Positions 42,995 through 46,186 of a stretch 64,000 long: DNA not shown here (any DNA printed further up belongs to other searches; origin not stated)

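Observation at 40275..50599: Convergent 10-kb cluster that looks like a c-di-GMP-linked beta-glucan (cellulose-like) exopolysaccharide system with non-canonical parts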

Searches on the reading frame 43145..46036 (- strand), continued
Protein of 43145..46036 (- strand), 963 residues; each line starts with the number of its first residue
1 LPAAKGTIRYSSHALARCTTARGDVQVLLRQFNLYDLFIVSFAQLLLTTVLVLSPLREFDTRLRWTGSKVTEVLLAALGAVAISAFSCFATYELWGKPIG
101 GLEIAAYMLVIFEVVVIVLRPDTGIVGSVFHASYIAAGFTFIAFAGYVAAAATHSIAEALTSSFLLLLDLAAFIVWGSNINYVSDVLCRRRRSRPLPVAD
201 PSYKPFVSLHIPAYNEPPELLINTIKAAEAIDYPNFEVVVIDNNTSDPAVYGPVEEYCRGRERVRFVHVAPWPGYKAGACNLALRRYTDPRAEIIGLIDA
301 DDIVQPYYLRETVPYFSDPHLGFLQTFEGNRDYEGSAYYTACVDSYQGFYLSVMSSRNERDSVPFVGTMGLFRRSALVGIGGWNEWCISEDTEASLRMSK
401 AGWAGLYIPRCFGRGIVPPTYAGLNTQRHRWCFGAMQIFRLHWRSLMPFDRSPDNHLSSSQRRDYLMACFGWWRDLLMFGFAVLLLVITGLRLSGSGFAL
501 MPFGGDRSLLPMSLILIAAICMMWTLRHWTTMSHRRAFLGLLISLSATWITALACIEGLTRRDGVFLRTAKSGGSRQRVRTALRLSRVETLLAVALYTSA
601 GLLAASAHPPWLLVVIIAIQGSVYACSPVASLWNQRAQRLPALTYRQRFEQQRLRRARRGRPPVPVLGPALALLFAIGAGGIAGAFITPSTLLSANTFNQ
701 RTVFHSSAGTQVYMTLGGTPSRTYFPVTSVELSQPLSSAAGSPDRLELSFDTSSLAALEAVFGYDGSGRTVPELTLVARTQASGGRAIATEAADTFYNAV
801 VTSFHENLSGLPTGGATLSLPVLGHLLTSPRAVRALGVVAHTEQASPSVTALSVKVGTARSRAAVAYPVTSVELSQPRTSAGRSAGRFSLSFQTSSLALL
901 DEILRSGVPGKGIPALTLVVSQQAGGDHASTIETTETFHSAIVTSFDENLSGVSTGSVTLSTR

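Call 14: search_solved_structures(query=window:43145-46036:-, max_evalue=0.01, show_alignments=1)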
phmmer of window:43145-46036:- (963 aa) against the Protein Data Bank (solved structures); distinct sequences matched with E-value up to 0.01: 11.
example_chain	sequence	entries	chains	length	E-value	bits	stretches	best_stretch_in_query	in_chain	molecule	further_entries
5ej1_A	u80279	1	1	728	6.3e-25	90.6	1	158-493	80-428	Putative cellulose synthase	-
4hg6_A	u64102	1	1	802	8.4e-25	90.2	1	158-493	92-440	Cellulose Synthase Subunit A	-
4p00_A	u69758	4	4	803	9.1e-25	90.1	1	159-491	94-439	Cellulose Synthase A subunit | Cellulose Synthase subunit A | Putative cellulose synthase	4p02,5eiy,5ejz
7lby_A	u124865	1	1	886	2e-15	59.2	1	164-442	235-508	Cellulose synthase catalytic subunit [UDP-forming]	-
9b8v_E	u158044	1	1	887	2e-15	59.2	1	164-442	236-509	Cellulose synthase catalytic subunit [UDP-forming]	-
9fmv_A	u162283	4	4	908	2.1e-15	59.2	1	164-442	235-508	Cellulose synthase catalytic subunit [UDP-forming]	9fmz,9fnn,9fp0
6yv7_A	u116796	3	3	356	1.4e-10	43.2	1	189-418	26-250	Glycosyl transferase, family 2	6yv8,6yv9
6yv7_B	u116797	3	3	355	1.4e-10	43.1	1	189-418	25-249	Glycosyl transferase, family 2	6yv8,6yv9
2z87_A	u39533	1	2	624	0.00041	21.8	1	196-337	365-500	Chondroitin synthase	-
2z86_A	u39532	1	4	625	0.00041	21.8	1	196-337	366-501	Chondroitin synthase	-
9jma_A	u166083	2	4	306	0.0015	19.9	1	207-316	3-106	GalNAc(5)-diNAcBac-PP-undecaprenol beta-1,3-glucosyltransferase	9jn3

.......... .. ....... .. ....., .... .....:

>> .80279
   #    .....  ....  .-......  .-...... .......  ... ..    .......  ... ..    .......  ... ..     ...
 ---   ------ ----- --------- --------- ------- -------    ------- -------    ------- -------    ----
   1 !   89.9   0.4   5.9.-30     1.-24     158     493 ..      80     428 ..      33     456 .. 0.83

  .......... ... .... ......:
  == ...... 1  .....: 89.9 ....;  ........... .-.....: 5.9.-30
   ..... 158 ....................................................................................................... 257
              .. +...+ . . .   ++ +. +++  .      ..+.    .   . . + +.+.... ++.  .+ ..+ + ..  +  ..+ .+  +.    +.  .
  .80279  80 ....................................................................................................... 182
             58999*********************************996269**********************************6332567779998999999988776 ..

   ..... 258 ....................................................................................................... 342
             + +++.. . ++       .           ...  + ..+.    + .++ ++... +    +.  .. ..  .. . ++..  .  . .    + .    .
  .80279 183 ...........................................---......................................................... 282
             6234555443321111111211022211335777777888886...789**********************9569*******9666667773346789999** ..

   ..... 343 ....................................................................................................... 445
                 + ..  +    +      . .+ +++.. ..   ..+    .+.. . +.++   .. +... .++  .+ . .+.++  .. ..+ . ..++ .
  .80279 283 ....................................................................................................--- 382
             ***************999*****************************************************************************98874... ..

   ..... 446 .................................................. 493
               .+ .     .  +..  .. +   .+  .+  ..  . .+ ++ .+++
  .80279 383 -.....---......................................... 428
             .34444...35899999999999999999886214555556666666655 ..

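Call 21: find_related_loci(query=A1, collection=genome_contigs, flank=10000)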
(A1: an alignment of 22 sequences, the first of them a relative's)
Query A1 (937 aa) in genome_contigs; peptide patterns used: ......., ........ (x = any residue, [..] = any of these).
298 stretches matched a pattern; 236 encode a relative of the query (tblastn E <= 1e-3); the best 80 are kept; 78 distinct loci.
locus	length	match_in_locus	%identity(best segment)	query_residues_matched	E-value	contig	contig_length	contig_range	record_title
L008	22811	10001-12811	87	1-937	0e+0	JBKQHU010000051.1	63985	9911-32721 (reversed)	MAG: Acidimicrobiales bacterium isolate BAr1A1B1C__bin_122 BAr1A1B1C_000000090175, whole genome shotgun sequence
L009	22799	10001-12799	79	2-935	0e+0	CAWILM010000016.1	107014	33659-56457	MAG: uncultured Acidimicrobiaceae bacterium isolate MFD03323.bin.2.48 genome assembly, contig: contig_25252, whole genom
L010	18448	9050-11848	79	1-937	0e+0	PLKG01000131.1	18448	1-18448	MAG: Acidimicrobiaceae bacterium isolate bog_808 73.20120800_S1D.7_contig_1672, whole genome shotgun sequence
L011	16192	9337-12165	69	2-935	0e+0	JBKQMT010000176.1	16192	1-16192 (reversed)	MAG: Acidimicrobiales bacterium isolate LABRr1A1B1C__bin_78 LABRr1A1B1C_000000314340, whole genome shotgun sequence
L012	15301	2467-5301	68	1-937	0e+0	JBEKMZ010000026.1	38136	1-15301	MAG: Acidimicrobiales bacterium isolate SPRUCE 405 SPRUCE_405_26, whole genome shotgun sequence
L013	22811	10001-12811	66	1-935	0e+0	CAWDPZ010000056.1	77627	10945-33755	MAG: uncultured Acidimicrobiaceae bacterium isolate MFD04780.bin.2.54 genome assembly, contig: contig_53714, whole genom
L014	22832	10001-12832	67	2-935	0e+0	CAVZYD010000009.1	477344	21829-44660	MAG: uncultured Acidimicrobiaceae bacterium isolate MFD01828.bin.2.85 genome assembly, contig: contig_21443, whole genom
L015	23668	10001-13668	66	1-935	0e+0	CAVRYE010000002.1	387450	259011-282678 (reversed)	MAG: uncultured Acidimicrobiaceae bacterium isolate MFD04780.bin.1.197 genome assembly, contig: contig_10983, whole geno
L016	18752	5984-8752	61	2-935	0e+0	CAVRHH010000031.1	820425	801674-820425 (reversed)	MAG: uncultured Actinomycetes bacterium isolate MFD05580.bin.1.134 genome assembly, contig: contig_8676, whole genome sh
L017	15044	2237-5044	77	1-935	0e+0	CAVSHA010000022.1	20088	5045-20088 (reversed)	MAG: uncultured Acidimicrobiaceae bacterium isolate MFD01476.bin.2.29 genome assembly, contig: contig_47210, whole genom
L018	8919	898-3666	60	2-934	0e+0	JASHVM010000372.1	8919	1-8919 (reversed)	MAG: Streptosporangiaceae bacterium isolate JOPF205 JOPF_A07C_contig_133263, whole genome shotgun sequence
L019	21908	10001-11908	78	1-636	0e+0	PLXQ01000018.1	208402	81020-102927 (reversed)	MAG: Acidimicrobiaceae bacterium isolate palsa_746 73.20120700_P3D.36_contig_7548, whole genome shotgun sequence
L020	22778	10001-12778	58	2-934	0e+0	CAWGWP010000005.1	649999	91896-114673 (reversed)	MAG: uncultured Solirubrobacterales bacterium isolate MFD03346.bin.3.59 genome assembly, contig: contig_38458, whole gen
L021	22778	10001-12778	60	2-934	0e+0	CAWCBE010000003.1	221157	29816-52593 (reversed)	MAG: uncultured Actinomycetes bacterium isolate MFD05502.bin.1.155 genome assembly, contig: contig_15867, whole genome s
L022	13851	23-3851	57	2-935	0e+0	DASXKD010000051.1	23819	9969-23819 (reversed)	MAG TPA_asm: Streptosporangiaceae bacterium isolate SMAG_U5267 k141_4321828, whole genome shotgun sequence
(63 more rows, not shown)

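Call 56: search_protein_families(library=pfam, proteins=[L003:2792-4765:-, L006:14947-16077:-, L003:4614-5363:+, L003:12872-13849:-], max_evalue=0.01)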
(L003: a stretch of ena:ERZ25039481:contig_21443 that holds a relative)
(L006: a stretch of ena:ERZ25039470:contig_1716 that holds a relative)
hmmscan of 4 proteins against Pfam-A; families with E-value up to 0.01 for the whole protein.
L003:2792-4765:- (657 aa): 1 family
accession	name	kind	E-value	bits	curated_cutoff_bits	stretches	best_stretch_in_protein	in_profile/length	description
PF12708.12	Pect-lyase_RHGA_epim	-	7.2e-05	23.1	27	1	152-286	78-203/213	Rhamnogalacturonase A/epimerase, pectate lyase-like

L006:14947-16077:- (376 aa): 0 families

L003:4614-5363:+ (249 aa): 0 families

L003:12872-13849:- (325 aa): 0 families

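Call 57: search_solved_structures(query=L003:2792-4765:-, max_evalue=0.01)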
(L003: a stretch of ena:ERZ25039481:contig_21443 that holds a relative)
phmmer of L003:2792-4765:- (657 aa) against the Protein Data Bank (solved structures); distinct sequences matched with E-value up to 0.01: 4.
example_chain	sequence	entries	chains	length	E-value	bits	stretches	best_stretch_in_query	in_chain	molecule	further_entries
4pew_A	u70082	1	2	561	9.2e-126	424.2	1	69-657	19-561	Putative secreted protein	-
4pex_A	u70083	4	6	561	7.2e-125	421.2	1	69-657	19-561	Putative secreted protein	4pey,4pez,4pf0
4tyv_A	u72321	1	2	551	8e-125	421.1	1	69-657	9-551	Putative secreted protein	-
4tz1_A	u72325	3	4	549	8.4e-125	421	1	70-657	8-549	Putative secreted protein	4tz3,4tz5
